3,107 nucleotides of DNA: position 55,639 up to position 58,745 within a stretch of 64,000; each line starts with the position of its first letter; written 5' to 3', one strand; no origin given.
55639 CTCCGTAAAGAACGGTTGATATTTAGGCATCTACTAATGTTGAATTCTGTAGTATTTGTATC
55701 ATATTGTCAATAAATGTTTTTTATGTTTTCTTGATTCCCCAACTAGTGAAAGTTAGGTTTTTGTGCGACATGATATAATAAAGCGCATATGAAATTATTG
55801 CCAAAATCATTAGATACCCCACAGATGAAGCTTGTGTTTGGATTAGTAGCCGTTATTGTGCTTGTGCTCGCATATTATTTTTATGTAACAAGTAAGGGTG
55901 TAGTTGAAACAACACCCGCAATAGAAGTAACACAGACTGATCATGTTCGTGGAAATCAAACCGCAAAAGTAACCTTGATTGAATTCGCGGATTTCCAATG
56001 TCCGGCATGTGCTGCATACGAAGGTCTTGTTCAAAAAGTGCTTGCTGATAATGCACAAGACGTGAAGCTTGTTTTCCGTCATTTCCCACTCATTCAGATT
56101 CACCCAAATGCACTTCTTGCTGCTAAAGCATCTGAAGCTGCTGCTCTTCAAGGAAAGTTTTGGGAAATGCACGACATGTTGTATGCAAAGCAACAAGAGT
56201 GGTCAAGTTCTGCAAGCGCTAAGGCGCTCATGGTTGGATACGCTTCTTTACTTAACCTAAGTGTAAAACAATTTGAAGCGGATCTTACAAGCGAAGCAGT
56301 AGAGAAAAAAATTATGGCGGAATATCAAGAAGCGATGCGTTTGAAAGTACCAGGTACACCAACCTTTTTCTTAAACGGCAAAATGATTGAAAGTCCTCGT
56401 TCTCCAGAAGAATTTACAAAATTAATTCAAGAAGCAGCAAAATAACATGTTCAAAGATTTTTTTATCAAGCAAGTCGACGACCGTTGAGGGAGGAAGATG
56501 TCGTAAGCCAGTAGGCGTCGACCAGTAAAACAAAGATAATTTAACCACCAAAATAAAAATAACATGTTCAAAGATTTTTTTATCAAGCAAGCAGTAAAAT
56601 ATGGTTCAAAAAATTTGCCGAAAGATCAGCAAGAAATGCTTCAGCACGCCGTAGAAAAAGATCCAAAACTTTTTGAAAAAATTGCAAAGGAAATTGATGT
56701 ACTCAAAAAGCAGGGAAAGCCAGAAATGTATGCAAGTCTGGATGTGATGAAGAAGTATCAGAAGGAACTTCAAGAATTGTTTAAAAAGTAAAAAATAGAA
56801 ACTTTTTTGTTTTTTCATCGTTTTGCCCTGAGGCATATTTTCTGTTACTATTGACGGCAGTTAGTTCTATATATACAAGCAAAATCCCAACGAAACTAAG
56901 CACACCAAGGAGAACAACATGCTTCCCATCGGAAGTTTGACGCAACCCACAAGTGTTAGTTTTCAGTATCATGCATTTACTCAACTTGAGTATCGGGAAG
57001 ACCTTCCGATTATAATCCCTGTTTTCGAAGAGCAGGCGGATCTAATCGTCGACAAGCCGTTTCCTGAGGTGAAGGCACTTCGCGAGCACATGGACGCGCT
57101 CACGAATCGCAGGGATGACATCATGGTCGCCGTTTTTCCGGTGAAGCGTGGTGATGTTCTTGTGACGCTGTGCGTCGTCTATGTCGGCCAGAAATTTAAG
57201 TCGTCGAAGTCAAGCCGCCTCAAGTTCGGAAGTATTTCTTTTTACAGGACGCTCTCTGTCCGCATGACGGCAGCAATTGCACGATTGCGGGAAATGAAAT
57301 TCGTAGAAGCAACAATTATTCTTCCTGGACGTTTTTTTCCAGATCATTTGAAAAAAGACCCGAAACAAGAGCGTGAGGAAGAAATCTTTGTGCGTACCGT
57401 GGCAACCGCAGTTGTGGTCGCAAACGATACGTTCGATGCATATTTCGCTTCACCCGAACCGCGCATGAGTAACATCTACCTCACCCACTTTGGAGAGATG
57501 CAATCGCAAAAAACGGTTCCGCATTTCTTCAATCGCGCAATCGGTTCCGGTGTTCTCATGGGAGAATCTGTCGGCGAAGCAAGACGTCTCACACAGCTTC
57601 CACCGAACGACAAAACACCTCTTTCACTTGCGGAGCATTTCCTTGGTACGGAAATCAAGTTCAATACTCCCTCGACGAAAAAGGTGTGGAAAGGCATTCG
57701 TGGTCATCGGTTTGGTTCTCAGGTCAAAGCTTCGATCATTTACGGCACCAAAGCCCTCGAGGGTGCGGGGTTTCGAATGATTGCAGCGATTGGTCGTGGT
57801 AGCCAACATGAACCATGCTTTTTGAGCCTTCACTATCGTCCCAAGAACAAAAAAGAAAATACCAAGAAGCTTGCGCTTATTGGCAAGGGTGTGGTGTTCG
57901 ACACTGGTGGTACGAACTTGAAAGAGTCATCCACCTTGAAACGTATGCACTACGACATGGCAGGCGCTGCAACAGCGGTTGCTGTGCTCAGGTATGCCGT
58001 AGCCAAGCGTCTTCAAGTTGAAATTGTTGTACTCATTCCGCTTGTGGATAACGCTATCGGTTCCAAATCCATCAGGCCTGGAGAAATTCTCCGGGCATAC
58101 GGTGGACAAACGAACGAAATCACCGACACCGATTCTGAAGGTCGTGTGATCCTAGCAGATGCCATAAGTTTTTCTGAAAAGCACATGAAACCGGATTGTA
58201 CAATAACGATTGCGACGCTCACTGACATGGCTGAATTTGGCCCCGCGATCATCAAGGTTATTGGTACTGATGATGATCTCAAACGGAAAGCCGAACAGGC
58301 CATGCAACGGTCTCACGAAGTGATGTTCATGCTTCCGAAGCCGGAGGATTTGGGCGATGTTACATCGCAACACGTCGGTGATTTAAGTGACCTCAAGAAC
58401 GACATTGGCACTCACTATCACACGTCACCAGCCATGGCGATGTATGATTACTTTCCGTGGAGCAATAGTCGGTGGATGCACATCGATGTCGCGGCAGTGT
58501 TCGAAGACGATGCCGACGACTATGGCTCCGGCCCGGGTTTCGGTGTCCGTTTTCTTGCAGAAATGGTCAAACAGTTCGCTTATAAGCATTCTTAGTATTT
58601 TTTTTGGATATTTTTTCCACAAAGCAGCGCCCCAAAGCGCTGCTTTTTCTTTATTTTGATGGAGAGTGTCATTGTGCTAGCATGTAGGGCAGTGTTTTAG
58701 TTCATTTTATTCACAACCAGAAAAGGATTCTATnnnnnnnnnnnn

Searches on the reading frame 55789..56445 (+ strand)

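Call 7: search_protein_families(library=pfam, proteins=[window:55789-56445:+], max_evalue=0.1)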
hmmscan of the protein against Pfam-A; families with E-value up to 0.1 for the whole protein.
window:55789-56445:+ (218 aa): 5 families
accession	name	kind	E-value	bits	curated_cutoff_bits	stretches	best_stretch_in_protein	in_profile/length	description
PF13462.12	Thioredoxin_4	-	5.4e-32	111.7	23.2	1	48-214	2-164/165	Thioredoxin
PF01323.26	DSBA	-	6e-18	65.8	25.6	1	62-213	1-190/191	DSBA-like thioredoxin domain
PF13743.12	Thioredoxin_5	-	4.1e-05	23.8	27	1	107-195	76-163/186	Thioredoxin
PF13098.12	Thioredoxin_2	-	0.0023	18.7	27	1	57-212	3-103/104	Thioredoxin-like domain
PF13192.12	Thioredoxin_3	-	0.0031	18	24.8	0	174-203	35-63/76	Thioredoxin domain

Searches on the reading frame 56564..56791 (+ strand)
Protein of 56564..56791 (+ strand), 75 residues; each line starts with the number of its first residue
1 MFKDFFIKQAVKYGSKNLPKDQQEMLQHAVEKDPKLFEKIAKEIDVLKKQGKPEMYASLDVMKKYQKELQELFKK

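Call 7: search_protein_families(library=pfam, proteins=[window:56564-56791:+], max_evalue=0.1)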
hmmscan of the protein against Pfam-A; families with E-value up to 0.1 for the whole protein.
window:56564-56791:+ (75 aa): 2 families
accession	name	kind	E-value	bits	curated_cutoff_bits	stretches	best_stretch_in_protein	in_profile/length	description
PF20772.2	TACO1_YebC_N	-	0.026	15.4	36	0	34-59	18-46/73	TACO1/YebC protein N-terminal domain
PF19197.5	DUF5872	-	0.032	15.2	27.5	1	33-71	3-39/116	Family of unknown function (DUF5872)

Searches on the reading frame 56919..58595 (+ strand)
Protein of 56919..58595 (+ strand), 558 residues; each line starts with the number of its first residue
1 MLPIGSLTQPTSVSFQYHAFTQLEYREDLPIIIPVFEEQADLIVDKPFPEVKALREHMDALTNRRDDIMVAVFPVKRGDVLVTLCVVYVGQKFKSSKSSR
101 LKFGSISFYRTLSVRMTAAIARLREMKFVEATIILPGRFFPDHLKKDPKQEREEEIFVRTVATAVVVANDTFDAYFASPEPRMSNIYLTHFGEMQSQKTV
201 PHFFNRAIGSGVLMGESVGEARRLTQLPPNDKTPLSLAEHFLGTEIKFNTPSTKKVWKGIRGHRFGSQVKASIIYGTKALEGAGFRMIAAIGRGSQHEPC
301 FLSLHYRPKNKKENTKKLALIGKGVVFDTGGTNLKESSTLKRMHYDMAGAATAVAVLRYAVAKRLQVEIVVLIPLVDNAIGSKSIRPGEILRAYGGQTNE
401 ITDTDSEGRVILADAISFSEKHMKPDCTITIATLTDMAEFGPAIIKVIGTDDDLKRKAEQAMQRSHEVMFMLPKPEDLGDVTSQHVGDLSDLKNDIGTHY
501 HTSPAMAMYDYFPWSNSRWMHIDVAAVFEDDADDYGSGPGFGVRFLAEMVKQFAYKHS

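Call 7: search_protein_families(library=pfam, proteins=[window:56919-58595:+], max_evalue=0.1)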
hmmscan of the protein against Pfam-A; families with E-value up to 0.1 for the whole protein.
window:56919-58595:+ (558 aa): 1 family
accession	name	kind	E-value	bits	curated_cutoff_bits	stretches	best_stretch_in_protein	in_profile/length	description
PF00883.26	Peptidase_M17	-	1.7e-70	238.2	25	1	221-546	3-309/310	Cytosol aminopeptidase family, catalytic domain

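Call 9: search_protein_families(library=ncbifam, proteins=[window:56919-58595:+], max_evalue=0.1)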
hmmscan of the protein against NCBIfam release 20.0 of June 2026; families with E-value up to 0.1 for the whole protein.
window:56919-58595:+ (558 aa): 13 families
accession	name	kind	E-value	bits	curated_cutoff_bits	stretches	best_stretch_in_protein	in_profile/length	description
NF002073.0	PRK00913.1-2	equivalog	2.4e-64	218.1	432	1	274-555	222-503/505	leucyl aminopeptidase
NF002075.0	PRK00913.2-2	equivalog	1.5e-55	189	468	1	136-553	118-499/502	leucyl aminopeptidase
NF002083.0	PRK00913.3-5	equivalog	3.2e-53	181.4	468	1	200-552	158-489/492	leucyl aminopeptidase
NF002074.0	PRK00913.1-4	equivalog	5.9e-53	180.4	415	1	144-536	112-477/496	leucyl aminopeptidase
NF002077.0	PRK00913.2-4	equivalog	6.7e-53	180.4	471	1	274-552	219-497/501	leucyl aminopeptidase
NF002082.0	PRK00913.3-4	equivalog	5.6e-52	177.2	552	1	274-553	225-503/504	leucyl aminopeptidase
NF003450.0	PRK05015.1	equivalog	3.3e-48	164.5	437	1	267-552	140-427/429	aminopeptidase PepB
NF002076.0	PRK00913.2-3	equivalog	1.1e-46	159.9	491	1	287-552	227-492/494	leucyl aminopeptidase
NF002081.0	PRK00913.3-3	equivalog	1.3e-44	152.9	485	1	157-553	103-481/485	leucyl aminopeptidase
NF002080.0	PRK00913.3-2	equivalog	5.1e-44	150.8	475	1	268-549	167-440/447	leucyl aminopeptidase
NF002078.0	PRK00913.2-5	equivalog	7.5e-40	136.9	622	1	274-553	217-497/500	leucyl aminopeptidase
NF002072.0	PRK00913.1-1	equivalog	2.6e-39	135.1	826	1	268-536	216-479/502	leucyl aminopeptidase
NF002079.0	PRK00913.3-1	equivalog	1.9e-26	92.8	1013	1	297-553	235-492/496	leucyl aminopeptidase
